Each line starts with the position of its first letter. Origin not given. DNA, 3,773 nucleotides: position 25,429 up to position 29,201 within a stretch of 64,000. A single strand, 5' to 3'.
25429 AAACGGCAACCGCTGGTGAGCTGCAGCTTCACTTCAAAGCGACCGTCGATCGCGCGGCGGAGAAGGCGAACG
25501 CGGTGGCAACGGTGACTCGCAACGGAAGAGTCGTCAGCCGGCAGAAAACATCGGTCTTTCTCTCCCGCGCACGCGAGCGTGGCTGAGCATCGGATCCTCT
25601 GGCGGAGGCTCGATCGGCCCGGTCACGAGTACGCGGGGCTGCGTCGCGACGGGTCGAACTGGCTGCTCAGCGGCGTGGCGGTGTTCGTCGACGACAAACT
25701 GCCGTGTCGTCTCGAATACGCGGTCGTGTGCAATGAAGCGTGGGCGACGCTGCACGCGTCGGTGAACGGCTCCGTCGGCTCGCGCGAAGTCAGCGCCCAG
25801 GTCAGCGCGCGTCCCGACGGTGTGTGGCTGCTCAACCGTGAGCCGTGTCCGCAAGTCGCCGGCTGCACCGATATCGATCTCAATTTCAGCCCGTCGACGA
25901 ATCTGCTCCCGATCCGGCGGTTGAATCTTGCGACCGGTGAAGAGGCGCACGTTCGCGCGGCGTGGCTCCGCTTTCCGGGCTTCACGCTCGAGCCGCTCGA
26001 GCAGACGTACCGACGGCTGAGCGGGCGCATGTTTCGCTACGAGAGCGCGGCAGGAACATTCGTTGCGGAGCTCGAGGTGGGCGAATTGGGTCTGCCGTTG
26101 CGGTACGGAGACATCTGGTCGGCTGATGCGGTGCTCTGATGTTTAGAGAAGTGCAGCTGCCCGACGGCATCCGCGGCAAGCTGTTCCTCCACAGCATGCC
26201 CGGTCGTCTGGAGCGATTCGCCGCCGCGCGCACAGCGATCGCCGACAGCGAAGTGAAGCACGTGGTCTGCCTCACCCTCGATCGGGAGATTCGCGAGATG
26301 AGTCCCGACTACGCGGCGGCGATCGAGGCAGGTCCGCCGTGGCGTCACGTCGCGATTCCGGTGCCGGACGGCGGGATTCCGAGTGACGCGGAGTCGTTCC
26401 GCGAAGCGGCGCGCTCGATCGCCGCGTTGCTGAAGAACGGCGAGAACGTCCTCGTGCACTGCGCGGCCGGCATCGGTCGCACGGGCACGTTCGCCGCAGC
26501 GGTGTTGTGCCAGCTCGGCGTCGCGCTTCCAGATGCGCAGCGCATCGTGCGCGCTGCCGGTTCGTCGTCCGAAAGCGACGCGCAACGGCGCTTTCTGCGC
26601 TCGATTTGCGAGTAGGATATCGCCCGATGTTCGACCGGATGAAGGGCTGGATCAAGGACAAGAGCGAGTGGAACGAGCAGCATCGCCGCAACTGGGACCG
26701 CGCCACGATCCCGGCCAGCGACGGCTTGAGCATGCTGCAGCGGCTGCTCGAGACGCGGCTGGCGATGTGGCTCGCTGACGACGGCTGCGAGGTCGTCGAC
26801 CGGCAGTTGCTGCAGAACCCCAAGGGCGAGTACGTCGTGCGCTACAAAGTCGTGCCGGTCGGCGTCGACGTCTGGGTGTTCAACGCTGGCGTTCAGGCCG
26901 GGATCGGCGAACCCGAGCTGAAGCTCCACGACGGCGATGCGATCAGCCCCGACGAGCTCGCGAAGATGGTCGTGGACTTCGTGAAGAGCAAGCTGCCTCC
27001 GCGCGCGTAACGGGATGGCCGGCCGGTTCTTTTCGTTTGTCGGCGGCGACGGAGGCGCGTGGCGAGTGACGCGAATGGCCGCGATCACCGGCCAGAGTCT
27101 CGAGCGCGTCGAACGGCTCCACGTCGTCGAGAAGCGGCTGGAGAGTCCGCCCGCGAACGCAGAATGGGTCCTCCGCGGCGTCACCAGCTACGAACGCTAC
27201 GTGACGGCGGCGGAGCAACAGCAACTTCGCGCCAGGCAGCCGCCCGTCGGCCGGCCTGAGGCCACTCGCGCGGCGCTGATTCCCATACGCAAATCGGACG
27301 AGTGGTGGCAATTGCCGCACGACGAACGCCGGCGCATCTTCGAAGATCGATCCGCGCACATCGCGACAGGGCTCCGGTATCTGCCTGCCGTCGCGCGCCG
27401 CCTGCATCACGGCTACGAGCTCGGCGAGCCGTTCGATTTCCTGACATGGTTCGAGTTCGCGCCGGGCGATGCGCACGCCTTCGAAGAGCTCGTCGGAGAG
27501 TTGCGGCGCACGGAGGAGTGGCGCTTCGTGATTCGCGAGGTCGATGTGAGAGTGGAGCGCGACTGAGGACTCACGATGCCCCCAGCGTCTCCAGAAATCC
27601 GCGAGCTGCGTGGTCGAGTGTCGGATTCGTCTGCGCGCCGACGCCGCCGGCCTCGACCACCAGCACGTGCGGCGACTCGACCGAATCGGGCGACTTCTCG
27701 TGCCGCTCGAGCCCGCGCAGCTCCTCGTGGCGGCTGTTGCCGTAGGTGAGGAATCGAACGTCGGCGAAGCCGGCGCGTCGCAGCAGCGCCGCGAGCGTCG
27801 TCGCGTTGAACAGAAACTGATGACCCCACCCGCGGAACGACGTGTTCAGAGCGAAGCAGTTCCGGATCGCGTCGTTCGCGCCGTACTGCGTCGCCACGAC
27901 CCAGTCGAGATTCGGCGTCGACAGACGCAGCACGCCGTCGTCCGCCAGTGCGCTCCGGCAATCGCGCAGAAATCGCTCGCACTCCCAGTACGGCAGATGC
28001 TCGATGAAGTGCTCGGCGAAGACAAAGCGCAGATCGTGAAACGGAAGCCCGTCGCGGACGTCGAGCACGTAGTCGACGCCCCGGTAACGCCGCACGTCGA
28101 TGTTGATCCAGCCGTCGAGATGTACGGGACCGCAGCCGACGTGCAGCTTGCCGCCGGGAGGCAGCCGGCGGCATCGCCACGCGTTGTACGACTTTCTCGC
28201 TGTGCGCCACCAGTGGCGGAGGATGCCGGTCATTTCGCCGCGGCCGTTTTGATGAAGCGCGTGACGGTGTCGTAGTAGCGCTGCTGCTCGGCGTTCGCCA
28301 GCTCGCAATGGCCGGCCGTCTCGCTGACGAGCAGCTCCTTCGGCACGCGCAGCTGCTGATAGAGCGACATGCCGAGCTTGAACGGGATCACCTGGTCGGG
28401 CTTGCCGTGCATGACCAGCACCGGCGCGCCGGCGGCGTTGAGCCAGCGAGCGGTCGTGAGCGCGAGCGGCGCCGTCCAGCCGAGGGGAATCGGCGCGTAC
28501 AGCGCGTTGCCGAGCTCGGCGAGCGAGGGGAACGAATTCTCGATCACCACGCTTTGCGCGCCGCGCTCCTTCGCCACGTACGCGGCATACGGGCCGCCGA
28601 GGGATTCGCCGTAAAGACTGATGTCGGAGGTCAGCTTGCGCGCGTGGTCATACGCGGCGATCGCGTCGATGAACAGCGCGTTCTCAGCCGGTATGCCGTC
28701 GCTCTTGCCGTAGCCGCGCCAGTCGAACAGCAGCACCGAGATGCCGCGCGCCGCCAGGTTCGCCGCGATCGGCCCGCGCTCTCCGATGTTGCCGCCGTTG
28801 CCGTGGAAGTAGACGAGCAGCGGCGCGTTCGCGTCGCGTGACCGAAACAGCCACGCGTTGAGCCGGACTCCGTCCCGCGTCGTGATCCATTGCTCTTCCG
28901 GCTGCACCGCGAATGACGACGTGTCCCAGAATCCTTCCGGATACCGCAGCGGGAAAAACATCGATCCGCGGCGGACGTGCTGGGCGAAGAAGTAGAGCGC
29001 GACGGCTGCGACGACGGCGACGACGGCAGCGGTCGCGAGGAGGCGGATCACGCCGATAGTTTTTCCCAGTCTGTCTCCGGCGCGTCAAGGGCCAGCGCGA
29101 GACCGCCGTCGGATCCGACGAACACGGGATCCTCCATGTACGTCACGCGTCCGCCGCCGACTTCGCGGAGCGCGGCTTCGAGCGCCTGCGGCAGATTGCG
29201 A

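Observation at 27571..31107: MamK-family actin-like ATPase in a translationally coupled operon with a bitopic cell-wall amidase, outside any magnetosome context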

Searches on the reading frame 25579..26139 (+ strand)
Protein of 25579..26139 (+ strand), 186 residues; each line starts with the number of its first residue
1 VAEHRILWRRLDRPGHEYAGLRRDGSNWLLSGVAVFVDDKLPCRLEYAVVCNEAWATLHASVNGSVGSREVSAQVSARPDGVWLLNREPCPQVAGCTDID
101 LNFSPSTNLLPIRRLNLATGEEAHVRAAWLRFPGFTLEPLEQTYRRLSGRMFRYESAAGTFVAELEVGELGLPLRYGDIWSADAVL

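Call 61: search_protein_families(library=pfam, max_evalue=0.000001, proteins=[window:25579-26139:+])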
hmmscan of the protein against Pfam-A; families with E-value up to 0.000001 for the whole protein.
window:25579-26139:+ (186 aa): 1 family
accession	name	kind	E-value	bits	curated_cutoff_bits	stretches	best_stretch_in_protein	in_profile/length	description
PF06475.18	Glycolipid_bind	-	5.2e-46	156.9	25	1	6-181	2-179/180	Putative glycolipid-binding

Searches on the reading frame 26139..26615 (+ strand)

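Call 3: search_protein_families(library=pfam, proteins=[window:26139-26615:+], max_evalue=0.01)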
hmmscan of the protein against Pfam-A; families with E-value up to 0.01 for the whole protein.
window:26139-26615:+ (158 aa): 8 families
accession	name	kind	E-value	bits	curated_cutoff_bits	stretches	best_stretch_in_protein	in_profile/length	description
PF22785.1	Tc-R-P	-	8.8e-15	55.6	27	1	23-126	8-104/106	Polymorphic toxin system, DSP-PTPase phosphatase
PF22784.1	PTP-SAK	-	3.7e-14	53.5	27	1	32-146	25-132/153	Swiss Army Knife protein, DSP-PTPase phosphatase domain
PF00782.25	DSPc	-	8.1e-10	39.1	33.5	1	72-140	44-113/133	Dual specificity phosphatase, catalytic domain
PF00102.32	Y_phosphatase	-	5.8e-08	33.1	20.9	1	76-124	143-192/234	Protein-tyrosine phosphatase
PF13350.11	Y_phosphatase3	-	5.4e-07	30.3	22.2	1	84-129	115-156/240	Tyrosine phosphatase family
PF05706.17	CDKN3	-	2e-06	28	20.7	1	73-131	106-163/168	Cyclin-dependent kinase inhibitor 3 (CDKN3)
PF22741.1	PTP-NADK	-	0.00033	20.5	27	1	68-121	77-127/163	DSP-PTPase phosphatase fused to NAD+ Kinase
PF14566.11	PTPlike_phytase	-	0.002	18.7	27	1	52-120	86-152/158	Inositol hexakisphosphate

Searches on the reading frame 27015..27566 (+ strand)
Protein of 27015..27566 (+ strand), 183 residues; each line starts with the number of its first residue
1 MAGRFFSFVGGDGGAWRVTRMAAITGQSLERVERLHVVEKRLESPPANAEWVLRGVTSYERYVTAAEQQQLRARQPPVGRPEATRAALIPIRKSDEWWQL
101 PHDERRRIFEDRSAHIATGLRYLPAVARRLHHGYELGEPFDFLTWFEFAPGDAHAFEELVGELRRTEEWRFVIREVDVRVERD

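Call 3: search_protein_families(library=pfam, proteins=[window:27015-27566:+], max_evalue=0.01)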
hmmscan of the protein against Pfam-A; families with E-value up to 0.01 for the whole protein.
window:27015-27566:+ (183 aa): 1 family
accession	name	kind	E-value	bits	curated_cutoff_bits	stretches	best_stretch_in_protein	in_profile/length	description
PF06778.18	Chlor_dismutase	-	6.4e-11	42.7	25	1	35-178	47-183/189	Chlorite dismutase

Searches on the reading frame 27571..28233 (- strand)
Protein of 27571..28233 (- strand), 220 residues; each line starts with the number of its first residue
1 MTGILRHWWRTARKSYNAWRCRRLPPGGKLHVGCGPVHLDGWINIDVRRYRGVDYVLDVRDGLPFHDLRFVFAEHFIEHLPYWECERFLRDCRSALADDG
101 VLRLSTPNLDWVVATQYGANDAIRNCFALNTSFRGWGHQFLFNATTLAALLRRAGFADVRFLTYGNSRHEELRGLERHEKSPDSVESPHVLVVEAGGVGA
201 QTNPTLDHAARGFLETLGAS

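Call 3: search_protein_families(library=pfam, proteins=[window:27571-28233:-], max_evalue=0.01)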
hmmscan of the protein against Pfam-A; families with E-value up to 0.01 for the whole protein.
window:27571-28233:- (220 aa): 1 family
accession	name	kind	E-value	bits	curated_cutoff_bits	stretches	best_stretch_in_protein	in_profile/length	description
PF13489.12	Methyltransf_23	-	5.1e-09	36.5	27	1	69-159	83-162/164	Methyltransferase domain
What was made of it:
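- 27571..28233 (-): Class I SAM methyltransferase (220 aa, ATGA overlap with the hydrolase stop). It is a lineage-specific accessory. Pfam Methyltransf_23, E 5e-9 (call 3).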

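Call 5: search_protein_families(library=ncbifam, proteins=[window:27571-28233:-], max_evalue=0.01)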
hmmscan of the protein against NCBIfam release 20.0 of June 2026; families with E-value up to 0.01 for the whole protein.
window:27571-28233:- (220 aa): 0 families

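Call 68: search_protein_families(library=padloc, max_evalue=0.001, proteins=[window:27571-28233:-])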
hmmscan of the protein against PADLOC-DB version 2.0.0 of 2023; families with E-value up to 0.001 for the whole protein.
window:27571-28233:- (220 aa): 0 families

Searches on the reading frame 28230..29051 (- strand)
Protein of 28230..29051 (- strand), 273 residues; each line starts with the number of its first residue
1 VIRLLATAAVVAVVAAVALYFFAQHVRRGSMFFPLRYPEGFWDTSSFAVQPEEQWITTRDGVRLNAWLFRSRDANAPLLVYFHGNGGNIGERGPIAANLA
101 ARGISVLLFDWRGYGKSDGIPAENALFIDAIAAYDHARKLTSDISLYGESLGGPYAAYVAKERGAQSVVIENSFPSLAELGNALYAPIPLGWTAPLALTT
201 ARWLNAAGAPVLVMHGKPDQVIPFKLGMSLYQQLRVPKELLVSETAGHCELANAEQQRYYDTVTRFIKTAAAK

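Call 3: search_protein_families(library=pfam, proteins=[window:28230-29051:-], max_evalue=0.01)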
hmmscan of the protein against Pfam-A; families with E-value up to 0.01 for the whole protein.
window:28230-29051:- (273 aa): 8 families
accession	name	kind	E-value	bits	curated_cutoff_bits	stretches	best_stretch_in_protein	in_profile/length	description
PF12146.15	Hydrolase_4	-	1.4e-15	57.7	27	1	78-165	6-99/239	Serine aminopeptidase, S33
PF00561.26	Abhydrolase_1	-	4.9e-13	49.8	25.8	1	77-163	1-90/245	alpha/beta hydrolase fold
PF12697.13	Abhydrolase_6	-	7.1e-07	30.5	26.3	1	80-210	2-127/217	Alpha/beta hydrolase family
PF02129.25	Peptidase_S15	-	0.00029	21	23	0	204-244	218-257/262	X-Pro dipeptidyl-peptidase (S15 family)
PF00326.27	Peptidase_S9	-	0.00031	20.7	22.6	1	207-271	143-210/213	Prolyl oligopeptidase family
PF05448.18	AXE1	-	0.0018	17.5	21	0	60-115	65-121/321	Acetyl xylan esterase (AXE1)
PF20434.5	BD-FAE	-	0.0025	17.8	26.8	0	202-234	183-215/215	BD-FAE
PF08386.16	Abhydrolase_4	-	0.0046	17.5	21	1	206-270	32-94/103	TAP-like protein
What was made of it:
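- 28230..29051 (-): Membrane-anchored alpha/beta hydrolase (273 aa, GTG start overlapping the actin stop as GTGA). It is a lineage-specific accessory. Pfam Hydrolase_4 and Abhydrolase_1 (call 3).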

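Call 5: search_protein_families(library=ncbifam, proteins=[window:28230-29051:-], max_evalue=0.01)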
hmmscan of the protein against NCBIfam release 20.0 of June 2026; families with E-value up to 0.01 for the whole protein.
window:28230-29051:- (273 aa): 18 families
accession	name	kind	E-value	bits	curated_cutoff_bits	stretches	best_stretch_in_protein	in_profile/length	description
NF047920.1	lactonase_UilS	equivalog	7.3e-08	32.5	400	1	72-169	20-126/285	UilS family quorum-quenching N-acyl-homoserine lactonase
TIGR02427.1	protocat_pcaD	equivalog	2.8e-07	30.2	255.85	1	69-165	6-102/251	3-oxoadipate enol-lactonase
NF045948.1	ProImpepThrmp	equivalog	1e-06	28.4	500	1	60-160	10-114/291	proline iminopeptidase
NF011457.0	PRK14875.1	equivalog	1.4e-06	27.6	307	0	66-163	123-219/372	acetoin dehydrogenase dihydrolipoyllysine-residue acetyltransferase subunit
TIGR01738.1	bioH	equivalog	5.8e-06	26.1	206.95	0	78-178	6-103/245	pimeloyl-ACP methyl ester esterase BioH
NF050089.1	i_nPHAscl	equivalog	1.6e-05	24.1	300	0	209-257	231-279/288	intracellular short-chain-length polyhydroxyalkanoate depolymerase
TIGR03695.1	menH_SHCHC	equivalog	7.1e-05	22.4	208.55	1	76-178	2-109/252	2-succinyl-6-hydroxy-2,4-cyclohexadiene-1-carboxylate synthase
NF051488.1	bifunc_PcaDC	exception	0.0002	20.6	390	0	76-162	12-98/375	bifunctional 3-oxoadipate enol-lactonase/4-carboxymuconolactone decarboxylase PcaDC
NF052610.1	macro_16_ester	equivalog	0.00021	20.8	420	1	206-253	221-266/281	alpha/beta fold macrolide esterase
TIGR01250.1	pro_imino_pep_2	subfamily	0.00033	20.3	167.65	1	69-180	16-136/288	proline iminopeptidase-family hydrolase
NF051487.1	bifunc_PcaCD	exception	0.00043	19.5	430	0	200-268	346-412/413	bifunctional 4-carboxymuconolactone decarboxylase/3-oxoadipate enol-lactonase PcaCD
NF033124.1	estX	equivalog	0.00049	19.3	600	0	204-251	218-263/280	macrolide esterase EstX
NF008340.0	PRK11126.1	equivalog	0.00058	19.2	261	1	72-177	10-116/255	2-succinyl-6-hydroxy-2,4-cyclohexadiene-1-carboxylate synthase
NF045632.1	hydroxlase_HsaD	equivalog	0.00088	18.3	400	0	69-162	27-124/290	4,5:9,10-diseco-3-hydroxy-5,9,17-trioxoandrosta-1(10),2-diene-4-oate hydrolase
NF041759.1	mac_hydro_EstT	equivalog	0.0034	16.6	450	0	206-267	218-277/278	macrolide hydrolase EstT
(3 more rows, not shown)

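Call 68: search_protein_families(library=padloc, max_evalue=0.001, proteins=[window:28230-29051:-])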
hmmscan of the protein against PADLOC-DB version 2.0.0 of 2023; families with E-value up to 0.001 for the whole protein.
window:28230-29051:- (273 aa): 0 families
